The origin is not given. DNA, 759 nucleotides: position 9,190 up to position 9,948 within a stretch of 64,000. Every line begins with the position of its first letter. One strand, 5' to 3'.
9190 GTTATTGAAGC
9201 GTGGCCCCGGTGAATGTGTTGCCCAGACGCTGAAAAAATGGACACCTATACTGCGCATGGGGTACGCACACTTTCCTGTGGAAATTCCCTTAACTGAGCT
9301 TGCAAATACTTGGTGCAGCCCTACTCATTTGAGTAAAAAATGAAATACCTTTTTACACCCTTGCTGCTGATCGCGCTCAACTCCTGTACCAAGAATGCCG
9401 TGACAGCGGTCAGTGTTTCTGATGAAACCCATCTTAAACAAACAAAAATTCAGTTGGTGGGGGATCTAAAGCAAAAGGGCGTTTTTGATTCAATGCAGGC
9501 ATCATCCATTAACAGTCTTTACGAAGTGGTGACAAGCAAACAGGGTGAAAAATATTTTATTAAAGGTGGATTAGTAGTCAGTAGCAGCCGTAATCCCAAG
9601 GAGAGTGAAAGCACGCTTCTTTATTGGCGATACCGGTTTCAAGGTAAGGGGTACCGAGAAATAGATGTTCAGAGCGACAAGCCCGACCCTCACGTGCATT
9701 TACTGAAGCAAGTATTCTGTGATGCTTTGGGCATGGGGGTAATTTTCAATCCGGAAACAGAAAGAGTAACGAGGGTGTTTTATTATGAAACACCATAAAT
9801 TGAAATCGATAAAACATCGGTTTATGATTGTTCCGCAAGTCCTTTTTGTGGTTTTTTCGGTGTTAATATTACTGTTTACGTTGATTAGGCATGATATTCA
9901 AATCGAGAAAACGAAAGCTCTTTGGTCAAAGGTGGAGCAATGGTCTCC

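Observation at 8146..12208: Tightly coupled four-gene operon of unknown exported proteins ending in a membrane-anchored HExxH protein; two members share a 15-aa LLYWRY motif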

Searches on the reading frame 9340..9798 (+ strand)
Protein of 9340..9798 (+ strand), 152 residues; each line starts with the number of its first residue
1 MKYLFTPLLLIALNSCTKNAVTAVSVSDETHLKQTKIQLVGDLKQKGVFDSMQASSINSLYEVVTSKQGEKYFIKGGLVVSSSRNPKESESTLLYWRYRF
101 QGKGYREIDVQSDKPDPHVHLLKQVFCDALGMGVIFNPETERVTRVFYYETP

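Call 3: search_protein_families(library=pfam, proteins=[window:9340-9798:+], max_evalue=1)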
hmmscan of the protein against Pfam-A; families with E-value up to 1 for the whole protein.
window:9340-9798:+ (152 aa): 2 families
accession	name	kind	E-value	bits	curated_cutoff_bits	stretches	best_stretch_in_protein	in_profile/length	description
PF13309.12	HTH_22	-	0.018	15.5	29.6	1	13-51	2-40/63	HTH domain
PF10411.14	DsbC_N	-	0.15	12.1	25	1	47-74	21-55/70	Disulfide bond isomerase protein N-terminal domain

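Call 4: search_protein_families(library=ncbifam, proteins=[window:9340-9798:+], max_evalue=1)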
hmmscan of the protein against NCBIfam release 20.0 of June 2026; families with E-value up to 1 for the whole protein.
window:9340-9798:+ (152 aa): 0 families

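Call 19: find_homologous_proteins(query=A2, max_evalue=0.01)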
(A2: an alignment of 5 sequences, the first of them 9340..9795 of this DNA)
Query A2 (5 sequences) (152 aa, profile of the alignment): 32 proteins with E <= 0.01 among 786 candidates.
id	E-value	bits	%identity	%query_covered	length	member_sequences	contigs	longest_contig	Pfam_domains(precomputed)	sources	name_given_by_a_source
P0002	1.1e-65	238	43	99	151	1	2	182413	-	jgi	jgi:hypothetical protein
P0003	3.6e-65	236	100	100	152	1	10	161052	-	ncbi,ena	-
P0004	2.6e-62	227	39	93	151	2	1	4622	-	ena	-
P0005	2.4e-56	207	39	89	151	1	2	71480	-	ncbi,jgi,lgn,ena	jgi:hypothetical protein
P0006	3.0e-54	201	39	96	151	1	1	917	-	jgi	-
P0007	3.1e-36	142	45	93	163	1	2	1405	-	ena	-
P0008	1.1e-18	85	30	47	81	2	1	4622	-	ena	-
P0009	2.5e-15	74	67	12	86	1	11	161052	-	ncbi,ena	-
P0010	1.1e-11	63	29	44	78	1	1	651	-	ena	-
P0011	1.7e-10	59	28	49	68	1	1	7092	-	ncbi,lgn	-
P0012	2.0e-10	58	32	27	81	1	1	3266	-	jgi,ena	-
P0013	2.1e-10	58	32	37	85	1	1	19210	-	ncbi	-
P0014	2.4e-10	58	58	12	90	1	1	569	-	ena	-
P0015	2.9e-10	58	30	39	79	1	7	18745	-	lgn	-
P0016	3.3e-10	58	30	49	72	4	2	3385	-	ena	-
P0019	8.3e-9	53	58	13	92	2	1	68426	-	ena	-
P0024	3.5e-8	51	39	18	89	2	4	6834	-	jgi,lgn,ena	jgi:hypothetical protein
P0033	2.5e-5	42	45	14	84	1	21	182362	-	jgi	jgi:hypothetical protein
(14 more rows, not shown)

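Call 24: find_encoding_contigs(protein=P0033, flank=8000, max_places=3)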
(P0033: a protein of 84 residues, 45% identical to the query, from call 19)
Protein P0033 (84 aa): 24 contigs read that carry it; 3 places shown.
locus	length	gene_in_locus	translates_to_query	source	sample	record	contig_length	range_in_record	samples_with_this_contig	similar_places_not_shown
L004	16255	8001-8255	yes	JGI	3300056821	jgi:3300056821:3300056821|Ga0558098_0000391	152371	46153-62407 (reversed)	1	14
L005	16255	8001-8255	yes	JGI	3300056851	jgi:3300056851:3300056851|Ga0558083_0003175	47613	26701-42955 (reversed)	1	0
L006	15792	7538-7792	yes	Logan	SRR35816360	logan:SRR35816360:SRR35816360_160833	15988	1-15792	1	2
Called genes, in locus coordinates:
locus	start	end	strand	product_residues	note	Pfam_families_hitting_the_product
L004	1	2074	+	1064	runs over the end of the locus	PF02811:PHP, PF07733:DNA_pol3_alpha, PF17657:DNA_pol3_finger, PF14579:HHH_6, PF01336:tRNA_anti-codon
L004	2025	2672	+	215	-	-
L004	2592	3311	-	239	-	PF01694:Rhomboid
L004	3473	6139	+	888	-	PF01411:tRNA-synt_2c, PF07973:tRNA_SAD, PF02272:DHHA1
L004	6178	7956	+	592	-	PF00496:SBP_bac_5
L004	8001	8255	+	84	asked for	-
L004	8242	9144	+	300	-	-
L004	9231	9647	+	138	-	-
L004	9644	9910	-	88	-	-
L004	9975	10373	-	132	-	PF00436:SSB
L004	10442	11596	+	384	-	PF00383:dCMP_cyt_deam_1, PF14437:MafB19-deam, PF01872:RibD_C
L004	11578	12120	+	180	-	PF00691:OmpA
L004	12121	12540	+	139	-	-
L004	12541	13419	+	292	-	PF13432:TPR_16 (faint), PF25062:ARM_TT21_N, PF14559:TPR_19 (faint), PF00515:TPR_1 (faint), PF13174:TPR_6 (weak)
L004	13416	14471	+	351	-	PF00814:TsaD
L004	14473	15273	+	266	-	PF00398:RrnaAD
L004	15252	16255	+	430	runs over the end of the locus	-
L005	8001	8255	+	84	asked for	-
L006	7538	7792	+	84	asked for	-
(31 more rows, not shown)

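Call 25: find_encoding_contigs(protein=P0019, flank=8000, max_places=2)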
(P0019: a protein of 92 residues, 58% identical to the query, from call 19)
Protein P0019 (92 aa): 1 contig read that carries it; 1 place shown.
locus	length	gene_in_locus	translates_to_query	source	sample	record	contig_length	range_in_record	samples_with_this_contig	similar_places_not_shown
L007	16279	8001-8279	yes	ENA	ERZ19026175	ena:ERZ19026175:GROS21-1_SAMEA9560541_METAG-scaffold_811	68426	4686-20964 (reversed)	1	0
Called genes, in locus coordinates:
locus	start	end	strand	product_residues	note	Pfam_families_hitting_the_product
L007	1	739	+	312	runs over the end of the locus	PF00535:Glycos_transf_2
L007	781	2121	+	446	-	PF01041:DegT_DnrJ_EryC1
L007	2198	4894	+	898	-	PF01411:tRNA-synt_2c, PF07973:tRNA_SAD, PF02272:DHHA1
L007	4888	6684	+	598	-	PF00496:SBP_bac_5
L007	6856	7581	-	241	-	PF05090:HTTM (weak)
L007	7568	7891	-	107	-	-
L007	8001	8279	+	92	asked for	-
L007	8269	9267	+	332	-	-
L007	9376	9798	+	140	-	-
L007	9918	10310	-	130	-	PF00436:SSB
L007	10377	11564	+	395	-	PF00383:dCMP_cyt_deam_1, PF14437:MafB19-deam, PF01872:RibD_C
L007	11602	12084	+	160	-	PF05359:DUF748 (weak), PF00691:OmpA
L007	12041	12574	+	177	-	-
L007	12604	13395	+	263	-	PF14559:TPR_19 (faint), PF07719:TPR_2 (faint), PF13432:TPR_16 (faint), PF13174:TPR_6 (weak)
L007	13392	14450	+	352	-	PF00814:TsaD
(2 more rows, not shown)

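Call 42: find_encoding_contigs(protein=P0003, flank=3000, max_places=4)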
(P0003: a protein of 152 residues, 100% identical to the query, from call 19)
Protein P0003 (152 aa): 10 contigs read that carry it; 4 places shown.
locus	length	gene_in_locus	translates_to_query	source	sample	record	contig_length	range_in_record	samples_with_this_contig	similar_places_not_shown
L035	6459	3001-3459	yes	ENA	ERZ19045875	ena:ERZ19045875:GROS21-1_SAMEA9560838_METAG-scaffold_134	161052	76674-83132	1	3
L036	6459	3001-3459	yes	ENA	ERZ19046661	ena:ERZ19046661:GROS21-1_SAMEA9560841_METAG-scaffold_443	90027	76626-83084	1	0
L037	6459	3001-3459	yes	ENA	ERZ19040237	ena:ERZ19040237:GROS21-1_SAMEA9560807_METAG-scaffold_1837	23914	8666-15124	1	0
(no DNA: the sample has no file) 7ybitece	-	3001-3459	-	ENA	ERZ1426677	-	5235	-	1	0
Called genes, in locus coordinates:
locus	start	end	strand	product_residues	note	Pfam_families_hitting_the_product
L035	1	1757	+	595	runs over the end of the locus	PF00496:SBP_bac_5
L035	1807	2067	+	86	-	-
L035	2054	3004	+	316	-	-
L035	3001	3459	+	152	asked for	-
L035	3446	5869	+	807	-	-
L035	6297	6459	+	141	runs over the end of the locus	-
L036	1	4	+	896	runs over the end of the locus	PF01411:tRNA-synt_2c, PF07973:tRNA_SAD, PF02272:DHHA1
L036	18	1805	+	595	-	PF00496:SBP_bac_5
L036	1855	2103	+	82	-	-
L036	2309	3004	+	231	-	-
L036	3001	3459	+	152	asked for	-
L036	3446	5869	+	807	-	-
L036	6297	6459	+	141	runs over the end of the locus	-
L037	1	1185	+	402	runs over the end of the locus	PF00496:SBP_bac_5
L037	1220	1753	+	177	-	PF00496:SBP_bac_5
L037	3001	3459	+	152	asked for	-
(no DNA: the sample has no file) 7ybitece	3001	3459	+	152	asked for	-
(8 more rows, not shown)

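Call 50: find_homologous_proteins(query=A6, max_evalue=0.001)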
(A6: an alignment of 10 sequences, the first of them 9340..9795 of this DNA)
Query A6 (10 sequences) (152 aa, profile of the alignment): 9 proteins with E <= 0.001 among 1590 candidates.
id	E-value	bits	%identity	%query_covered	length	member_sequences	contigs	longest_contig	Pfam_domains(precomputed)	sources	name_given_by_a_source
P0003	1.7e-49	186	100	100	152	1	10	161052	-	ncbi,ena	-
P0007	6.9e-49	184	45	93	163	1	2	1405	-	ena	-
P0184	5.9e-42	161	27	44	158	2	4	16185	-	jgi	jgi:hypothetical protein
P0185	1.4e-40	157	34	50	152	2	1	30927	-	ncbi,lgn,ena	-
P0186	3.8e-39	152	22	44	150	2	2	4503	-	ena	-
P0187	1.2e-35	141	23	93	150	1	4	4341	-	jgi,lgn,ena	-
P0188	6.9e-28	115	25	51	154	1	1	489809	-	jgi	jgi:hypothetical protein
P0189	1.5e-26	111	27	51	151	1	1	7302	-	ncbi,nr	ncbi:MAG: hypothetical protein K2Q18_19455 [Bdellovibrionales bacterium]|nr:hypothetical protein [Bd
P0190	9.9e-18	82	35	45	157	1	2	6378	-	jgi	jgi:hypothetical protein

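Call 62: predict_structure(alignment_id=A8)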
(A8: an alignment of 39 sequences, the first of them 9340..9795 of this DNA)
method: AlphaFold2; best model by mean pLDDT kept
length: 152 residues; sequences in the alignment: 39
mean_pLDDT: 86.8   pTM: 0.74
mean pLDDT of the five models: 86.8, 86.7, 86.6, 86.0, 85.5
residues with pLDDT >= 90: 103; 70-90: 21; 50-70: 22; < 50: 6
segments of 3 or more residues with pLDDT < 50: 21-25
pLDDT, mean of each block of 10 residues (from residue 1): 64 55 51 93 97 95 97 97 97 97 95 77 95 96 96 76
secondary structure, 60 per line:
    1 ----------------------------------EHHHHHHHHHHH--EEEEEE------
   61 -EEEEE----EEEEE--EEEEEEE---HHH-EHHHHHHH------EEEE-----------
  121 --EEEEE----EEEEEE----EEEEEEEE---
elements in order: H36-46 E49-54 E62-66 E71-75 E78-84 H93-99 E106-109 E123-127 E132-137 E142-149

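Call 72: search_protein_families(library=padloc, proteins=[window:9340-9795:+], max_evalue=0.1)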
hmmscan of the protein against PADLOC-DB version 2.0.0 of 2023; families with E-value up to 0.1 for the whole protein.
window:9340-9795:+ (152 aa): 0 families

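Call 74: search_solved_structures(query=A8, max_evalue=1)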
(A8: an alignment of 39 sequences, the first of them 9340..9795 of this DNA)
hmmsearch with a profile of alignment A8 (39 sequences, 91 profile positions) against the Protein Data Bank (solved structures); distinct sequences matched with E-value up to 1: 1.
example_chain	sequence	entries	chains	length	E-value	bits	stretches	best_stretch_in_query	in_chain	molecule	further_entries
6jf1_A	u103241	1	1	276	0.94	12.8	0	32-89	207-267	Lipoprotein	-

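Call 79: find_encoding_contigs(protein=P0013, flank=5000, max_places=1)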
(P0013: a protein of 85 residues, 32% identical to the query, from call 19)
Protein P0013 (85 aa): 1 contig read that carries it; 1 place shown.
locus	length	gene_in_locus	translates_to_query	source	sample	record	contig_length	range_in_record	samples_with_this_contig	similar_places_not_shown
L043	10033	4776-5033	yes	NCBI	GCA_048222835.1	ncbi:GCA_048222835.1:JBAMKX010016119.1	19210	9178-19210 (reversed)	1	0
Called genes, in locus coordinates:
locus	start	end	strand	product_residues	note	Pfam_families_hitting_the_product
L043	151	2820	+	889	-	PF01411:tRNA-synt_2c, PF07973:tRNA_SAD, PF02272:DHHA1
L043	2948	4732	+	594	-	PF00496:SBP_bac_5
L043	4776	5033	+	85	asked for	-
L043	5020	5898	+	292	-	-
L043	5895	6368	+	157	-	-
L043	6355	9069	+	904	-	-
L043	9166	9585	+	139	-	PF16538:FlgT_C (weak)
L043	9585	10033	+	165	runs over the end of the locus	PF16022:DUF4783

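Call 80: find_encoding_contigs(protein=P0024, flank=5000, max_places=1)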
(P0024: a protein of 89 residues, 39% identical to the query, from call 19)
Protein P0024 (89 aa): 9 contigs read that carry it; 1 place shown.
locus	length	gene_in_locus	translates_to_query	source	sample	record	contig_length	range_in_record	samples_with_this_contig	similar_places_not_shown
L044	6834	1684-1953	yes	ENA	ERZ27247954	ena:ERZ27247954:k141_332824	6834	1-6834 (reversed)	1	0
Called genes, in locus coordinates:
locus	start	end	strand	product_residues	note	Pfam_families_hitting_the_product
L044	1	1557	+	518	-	?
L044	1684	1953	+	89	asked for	-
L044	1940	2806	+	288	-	-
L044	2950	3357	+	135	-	-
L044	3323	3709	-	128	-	PF00436:SSB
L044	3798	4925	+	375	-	PF00383:dCMP_cyt_deam_1, PF14437:MafB19-deam (weak), PF01872:RibD_C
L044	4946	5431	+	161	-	PF05359:DUF748 (faint), PF00691:OmpA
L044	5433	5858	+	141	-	-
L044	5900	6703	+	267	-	PF13174:TPR_6 (weak)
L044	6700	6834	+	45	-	?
